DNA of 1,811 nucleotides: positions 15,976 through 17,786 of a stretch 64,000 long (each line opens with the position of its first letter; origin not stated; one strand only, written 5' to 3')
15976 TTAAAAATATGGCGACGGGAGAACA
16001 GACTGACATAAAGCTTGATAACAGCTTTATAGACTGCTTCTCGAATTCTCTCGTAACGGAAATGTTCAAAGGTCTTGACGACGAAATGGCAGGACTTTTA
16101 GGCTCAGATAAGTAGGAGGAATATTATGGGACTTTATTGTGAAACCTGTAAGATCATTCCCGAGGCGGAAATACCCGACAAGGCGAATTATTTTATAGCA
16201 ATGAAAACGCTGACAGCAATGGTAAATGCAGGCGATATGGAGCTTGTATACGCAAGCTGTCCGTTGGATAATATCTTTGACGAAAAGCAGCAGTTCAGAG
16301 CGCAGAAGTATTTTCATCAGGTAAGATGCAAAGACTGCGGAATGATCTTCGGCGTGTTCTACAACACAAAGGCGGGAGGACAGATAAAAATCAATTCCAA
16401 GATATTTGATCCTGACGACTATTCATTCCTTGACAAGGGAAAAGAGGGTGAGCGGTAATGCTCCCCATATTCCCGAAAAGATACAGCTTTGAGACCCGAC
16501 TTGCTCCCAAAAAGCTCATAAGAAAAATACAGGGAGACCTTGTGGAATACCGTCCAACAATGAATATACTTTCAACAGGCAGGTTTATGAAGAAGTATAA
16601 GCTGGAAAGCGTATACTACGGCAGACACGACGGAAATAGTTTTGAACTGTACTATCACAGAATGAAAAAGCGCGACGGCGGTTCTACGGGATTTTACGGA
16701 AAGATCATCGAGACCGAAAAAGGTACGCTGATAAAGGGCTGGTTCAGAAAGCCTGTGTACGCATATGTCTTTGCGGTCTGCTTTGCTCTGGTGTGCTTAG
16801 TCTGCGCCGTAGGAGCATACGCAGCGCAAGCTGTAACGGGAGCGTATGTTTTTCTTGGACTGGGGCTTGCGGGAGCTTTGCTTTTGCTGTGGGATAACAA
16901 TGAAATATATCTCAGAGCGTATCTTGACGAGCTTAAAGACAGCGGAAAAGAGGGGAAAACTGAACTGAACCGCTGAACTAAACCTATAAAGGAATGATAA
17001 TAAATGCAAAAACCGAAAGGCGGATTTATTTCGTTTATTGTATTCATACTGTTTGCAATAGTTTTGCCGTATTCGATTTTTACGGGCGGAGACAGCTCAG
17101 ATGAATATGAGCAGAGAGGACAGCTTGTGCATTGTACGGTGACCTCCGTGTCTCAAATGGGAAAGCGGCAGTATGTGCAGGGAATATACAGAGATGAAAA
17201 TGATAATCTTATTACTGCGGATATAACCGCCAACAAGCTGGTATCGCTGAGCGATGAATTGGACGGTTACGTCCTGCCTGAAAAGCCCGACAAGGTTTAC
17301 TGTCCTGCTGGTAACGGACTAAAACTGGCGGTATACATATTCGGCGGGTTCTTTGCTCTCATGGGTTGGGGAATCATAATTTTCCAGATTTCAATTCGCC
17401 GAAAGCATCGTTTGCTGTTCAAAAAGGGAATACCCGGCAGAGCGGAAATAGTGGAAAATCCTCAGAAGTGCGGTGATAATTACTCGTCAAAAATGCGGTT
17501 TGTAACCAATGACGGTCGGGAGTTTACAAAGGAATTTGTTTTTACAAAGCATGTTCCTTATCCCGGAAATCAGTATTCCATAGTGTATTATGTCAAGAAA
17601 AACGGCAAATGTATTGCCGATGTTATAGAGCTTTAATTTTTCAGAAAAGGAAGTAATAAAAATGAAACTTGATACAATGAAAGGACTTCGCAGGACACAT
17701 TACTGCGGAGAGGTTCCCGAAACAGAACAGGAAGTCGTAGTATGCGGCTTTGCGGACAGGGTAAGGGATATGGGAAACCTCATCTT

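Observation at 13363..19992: Possible aminoacyl-adenylate antibiotic defence operon built around aspS (T-box(Asp) - MccF-like - hisS - 3 unknowns - aspS - GNAT)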

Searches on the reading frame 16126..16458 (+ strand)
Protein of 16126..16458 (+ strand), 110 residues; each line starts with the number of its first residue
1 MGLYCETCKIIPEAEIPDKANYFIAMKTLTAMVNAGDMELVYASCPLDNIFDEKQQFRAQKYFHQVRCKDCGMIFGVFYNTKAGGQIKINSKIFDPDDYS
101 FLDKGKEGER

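Call 6: search_protein_families(library=pfam, proteins=[window:16126-16458:+], max_evalue=0.01)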
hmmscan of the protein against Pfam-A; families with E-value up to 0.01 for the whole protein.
window:16126-16458:+ (110 aa): 0 families

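Call 9: search_protein_families(library=ncbifam, proteins=[window:16126-16458:+], max_evalue=0.01)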
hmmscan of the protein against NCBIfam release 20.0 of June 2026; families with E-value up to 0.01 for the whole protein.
window:16126-16458:+ (110 aa): 0 families

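Call 59: search_protein_families(library=pfam, proteins=[window:16126-16458:+], max_evalue=10)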
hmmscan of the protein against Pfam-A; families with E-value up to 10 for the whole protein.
window:16126-16458:+ (110 aa): 6 families
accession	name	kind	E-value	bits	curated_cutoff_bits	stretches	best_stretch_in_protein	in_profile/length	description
PF13878.12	zf-C2H2_3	-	0.035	14.3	27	1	60-74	8-22/40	zinc-finger of acetyl-transferase ESCO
PF03226.21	Yippee-Mis18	-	0.06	13.9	26.6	1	38-82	25-75/108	Yippee zinc-binding/DNA-binding /Mis18, centromere assembly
PF14354.12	Lar_restr_allev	-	0.086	13.5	28.6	1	57-78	21-36/58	Restriction alleviation protein Lar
PF23547.1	Zn_ribbon_FGT1_1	-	0.11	12.5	27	1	65-77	2-14/35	FORGETTER1 first zinc ribbon domain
PF00130.28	C1_1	-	0.12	12.7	26.5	1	56-76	2-23/53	Phorbol esters/diacylglycerol binding domain (C1 domain)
PF01667.23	Ribosomal_S27e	-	8.4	6.6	24.5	1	61-79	3-21/55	Ribosomal protein S27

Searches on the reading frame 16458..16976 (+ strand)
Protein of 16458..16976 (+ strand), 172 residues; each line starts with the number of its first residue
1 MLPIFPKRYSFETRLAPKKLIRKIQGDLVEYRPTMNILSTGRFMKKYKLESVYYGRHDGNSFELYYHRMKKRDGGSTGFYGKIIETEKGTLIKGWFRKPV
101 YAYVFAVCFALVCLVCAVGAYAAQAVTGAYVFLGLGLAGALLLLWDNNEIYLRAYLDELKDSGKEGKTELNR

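Call 6: search_protein_families(library=pfam, proteins=[window:16458-16976:+], max_evalue=0.01)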
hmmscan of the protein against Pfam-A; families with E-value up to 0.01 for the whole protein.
window:16458-16976:+ (172 aa): 0 families

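Call 9: search_protein_families(library=ncbifam, proteins=[window:16458-16976:+], max_evalue=0.01)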
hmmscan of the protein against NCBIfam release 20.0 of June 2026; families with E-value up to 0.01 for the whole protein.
window:16458-16976:+ (172 aa): 0 families

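Call 59: search_protein_families(library=pfam, proteins=[window:16458-16976:+], max_evalue=10)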
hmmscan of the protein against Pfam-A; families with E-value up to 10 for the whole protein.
window:16458-16976:+ (172 aa): 0 families

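Call 60: find_homologous_proteins(query=window:16458-16976:+, max_evalue=0.001)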
Query window:16458-16976:+ (172 aa): 45 proteins with E <= 0.001 among 194 candidates.
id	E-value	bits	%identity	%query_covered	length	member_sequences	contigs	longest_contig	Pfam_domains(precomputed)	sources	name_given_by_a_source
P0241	2.6e-111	387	99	100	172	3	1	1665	-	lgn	-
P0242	9.7e-100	350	88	100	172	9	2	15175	-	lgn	-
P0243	1.3e-91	323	80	100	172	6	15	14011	-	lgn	-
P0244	7.5e-80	285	75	96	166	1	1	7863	-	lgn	-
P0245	2.4e-69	251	64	96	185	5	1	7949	-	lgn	-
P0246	1.9e-65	238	63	91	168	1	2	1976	-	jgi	jgi:hypothetical protein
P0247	1.1e-62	229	61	92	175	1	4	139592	-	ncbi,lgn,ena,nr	ncbi:MAG: hypothetical protein IJ737_03050 [Ruminococcus sp.]|nr:hypothetical protein [Ruminococcus 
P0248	9.9e-57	209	54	98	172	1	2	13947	-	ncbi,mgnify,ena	mgnify:CR=1 FL=1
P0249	2.2e-54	202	56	91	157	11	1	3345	-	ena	-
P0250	2.8e-52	195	54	92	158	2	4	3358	-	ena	-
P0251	3.4e-52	195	53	93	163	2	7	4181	-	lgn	-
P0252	7.0e-52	194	55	90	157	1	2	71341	-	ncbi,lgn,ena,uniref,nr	ncbi:hypothetical protein [Ruminococcus sp.]|uniref:hypothetical protein n=1 Tax=Ruminococcus sp. Ta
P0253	1.5e-51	193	51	92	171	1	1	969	-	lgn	-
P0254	2.4e-51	192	54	92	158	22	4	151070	-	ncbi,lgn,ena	-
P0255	3.0e-51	192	48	98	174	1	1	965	-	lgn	-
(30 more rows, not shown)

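Call 61: find_encoding_contigs(protein=P0242, flank=8000, max_places=3)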
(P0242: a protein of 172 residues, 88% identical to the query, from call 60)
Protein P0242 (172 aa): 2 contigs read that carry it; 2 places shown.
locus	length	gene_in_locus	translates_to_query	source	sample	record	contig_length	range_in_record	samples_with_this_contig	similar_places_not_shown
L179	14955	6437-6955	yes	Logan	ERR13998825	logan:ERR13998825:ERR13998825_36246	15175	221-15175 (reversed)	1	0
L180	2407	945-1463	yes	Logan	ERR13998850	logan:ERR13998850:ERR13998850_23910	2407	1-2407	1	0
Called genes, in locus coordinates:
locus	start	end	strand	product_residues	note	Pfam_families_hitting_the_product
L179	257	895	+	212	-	PF00730:HhH-GPD, PF00633:HHH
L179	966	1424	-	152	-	PF16112:DUF4830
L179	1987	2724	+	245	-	PF00142:Fer4_NifH (faint), PF01656:CbiA, PF02374:ArsA_ATPase (weak), PF06564:CBP_BcsQ (weak), PF09140:MipZ (weak), PF10609:ParA, PF13614:AAA_31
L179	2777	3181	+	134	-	PF02142:MGS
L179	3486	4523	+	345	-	PF02016:Peptidase_S66, PF17676:Peptidase_S66C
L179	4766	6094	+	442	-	PF13393:tRNA-synt_His, PF00152:tRNA-synt_2 (faint), PF01409:tRNA-synt_2d (faint), PF00587:tRNA-synt_2b, PF13393:tRNA-synt_His, PF03129:HGTP_anticodon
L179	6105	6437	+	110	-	-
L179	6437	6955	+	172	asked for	-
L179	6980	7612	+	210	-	-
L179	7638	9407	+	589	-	PF01336:tRNA_anti-codon, PF00152:tRNA-synt_2, PF01409:tRNA-synt_2d (faint), PF02938:GAD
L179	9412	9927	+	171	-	PF13302:Acetyltransf_3, PF13420:Acetyltransf_4, PF13523:Acetyltransf_8 (faint), PF00583:Acetyltransf_1, PF13508:Acetyltransf_7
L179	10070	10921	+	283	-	PF01381:HTH_3, PF12844:HTH_19, PF13560:HTH_31, PF00903:Glyoxalase, PF12681:Glyoxalase_2 (weak), PF12674:Zn_ribbon_2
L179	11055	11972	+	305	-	PF00165:HTH_AraC (weak), PF12833:HTH_18, PF00165:HTH_AraC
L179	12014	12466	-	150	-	PF12844:HTH_19, PF13560:HTH_31 (weak), PF01381:HTH_3, PF13443:HTH_26 (weak), PF12674:Zn_ribbon_2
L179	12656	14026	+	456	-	PF01554:MatE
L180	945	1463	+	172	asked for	-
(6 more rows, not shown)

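Call 62: find_encoding_contigs(protein=P0243, flank=8000, max_places=4)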
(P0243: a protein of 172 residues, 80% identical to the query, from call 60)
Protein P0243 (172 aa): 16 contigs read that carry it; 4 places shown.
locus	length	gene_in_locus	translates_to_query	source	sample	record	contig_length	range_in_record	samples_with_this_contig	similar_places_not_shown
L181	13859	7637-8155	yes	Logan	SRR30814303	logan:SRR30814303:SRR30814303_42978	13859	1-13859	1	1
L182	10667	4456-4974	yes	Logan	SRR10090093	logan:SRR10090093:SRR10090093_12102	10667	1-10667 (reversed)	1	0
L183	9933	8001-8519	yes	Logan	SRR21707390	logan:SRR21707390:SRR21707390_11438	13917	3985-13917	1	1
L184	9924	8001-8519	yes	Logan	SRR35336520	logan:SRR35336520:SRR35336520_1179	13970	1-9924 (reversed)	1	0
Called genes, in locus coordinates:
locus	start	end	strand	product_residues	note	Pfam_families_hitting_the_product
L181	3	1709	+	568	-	?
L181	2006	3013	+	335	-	PF00781:DAGK_cat, PF19279:YegS_C (weak)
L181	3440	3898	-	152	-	PF16112:DUF4830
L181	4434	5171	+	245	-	PF00142:Fer4_NifH (faint), PF01656:CbiA, PF02374:ArsA_ATPase (weak), PF06564:CBP_BcsQ (weak), PF09140:MipZ (weak), PF10609:ParA, PF13614:AAA_31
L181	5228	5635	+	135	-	PF02142:MGS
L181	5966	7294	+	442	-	PF01409:tRNA-synt_2d (faint), PF13393:tRNA-synt_His, PF00152:tRNA-synt_2 (faint), PF00587:tRNA-synt_2b, PF13393:tRNA-synt_His, PF03129:HGTP_anticodon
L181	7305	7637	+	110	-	-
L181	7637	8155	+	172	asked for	-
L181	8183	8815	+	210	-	-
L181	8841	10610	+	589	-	PF01336:tRNA_anti-codon, PF00152:tRNA-synt_2, PF01409:tRNA-synt_2d (faint), PF02938:GAD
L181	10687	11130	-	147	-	PF12844:HTH_19, PF13560:HTH_31 (faint), PF01381:HTH_3, PF13443:HTH_26 (weak), PF12674:Zn_ribbon_2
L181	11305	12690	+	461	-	PF01554:MatE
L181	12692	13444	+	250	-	PF01479:S4 (weak), PF00849:PseudoU_synth_2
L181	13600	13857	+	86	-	?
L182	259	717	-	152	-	PF16112:DUF4830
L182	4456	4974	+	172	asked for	-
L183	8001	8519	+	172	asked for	-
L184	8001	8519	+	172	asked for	-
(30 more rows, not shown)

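Call 63: find_encoding_contigs(protein=P0244, flank=8000, max_places=3)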
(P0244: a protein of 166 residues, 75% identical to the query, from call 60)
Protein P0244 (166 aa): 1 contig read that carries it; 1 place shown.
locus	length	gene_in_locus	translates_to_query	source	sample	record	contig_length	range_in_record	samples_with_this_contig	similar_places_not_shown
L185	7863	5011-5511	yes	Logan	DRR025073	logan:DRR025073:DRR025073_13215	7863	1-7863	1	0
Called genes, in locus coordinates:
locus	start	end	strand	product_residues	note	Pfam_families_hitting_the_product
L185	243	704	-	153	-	PF16112:DUF4830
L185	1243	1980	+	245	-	PF00142:Fer4_NifH (faint), PF01656:CbiA, PF02374:ArsA_ATPase (weak), PF06564:CBP_BcsQ (weak), PF09140:MipZ (weak), PF10609:ParA, PF13614:AAA_31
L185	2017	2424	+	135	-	PF02142:MGS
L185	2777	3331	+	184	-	PF02698:DUF218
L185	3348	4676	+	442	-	PF01409:tRNA-synt_2d (faint), PF13393:tRNA-synt_His, PF00152:tRNA-synt_2 (faint), PF00587:tRNA-synt_2b, PF03129:HGTP_anticodon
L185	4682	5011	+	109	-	-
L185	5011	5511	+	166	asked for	-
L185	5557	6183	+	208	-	-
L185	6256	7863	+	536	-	?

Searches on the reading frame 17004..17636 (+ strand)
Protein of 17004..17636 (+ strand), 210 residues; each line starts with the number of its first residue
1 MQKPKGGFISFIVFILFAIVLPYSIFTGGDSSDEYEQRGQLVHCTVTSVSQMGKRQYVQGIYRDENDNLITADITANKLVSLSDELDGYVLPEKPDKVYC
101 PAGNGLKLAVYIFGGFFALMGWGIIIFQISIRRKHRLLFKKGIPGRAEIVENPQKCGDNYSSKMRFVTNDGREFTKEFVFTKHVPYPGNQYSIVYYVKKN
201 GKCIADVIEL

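Call 6: search_protein_families(library=pfam, proteins=[window:17004-17636:+], max_evalue=0.01)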
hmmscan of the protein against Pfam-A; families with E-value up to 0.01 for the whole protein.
window:17004-17636:+ (210 aa): 0 families

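Call 9: search_protein_families(library=ncbifam, proteins=[window:17004-17636:+], max_evalue=0.01)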
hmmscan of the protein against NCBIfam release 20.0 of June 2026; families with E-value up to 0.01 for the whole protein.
window:17004-17636:+ (210 aa): 0 families

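Call 59: search_protein_families(library=pfam, proteins=[window:17004-17636:+], max_evalue=10)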
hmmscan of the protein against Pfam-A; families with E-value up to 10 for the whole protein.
window:17004-17636:+ (210 aa): 1 family
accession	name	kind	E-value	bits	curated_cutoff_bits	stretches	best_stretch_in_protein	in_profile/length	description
PF05912.17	DUF870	-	0.091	13.2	27.1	1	23-52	47-77/112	Caenorhabditis elegans protein of unknown function (DUF870)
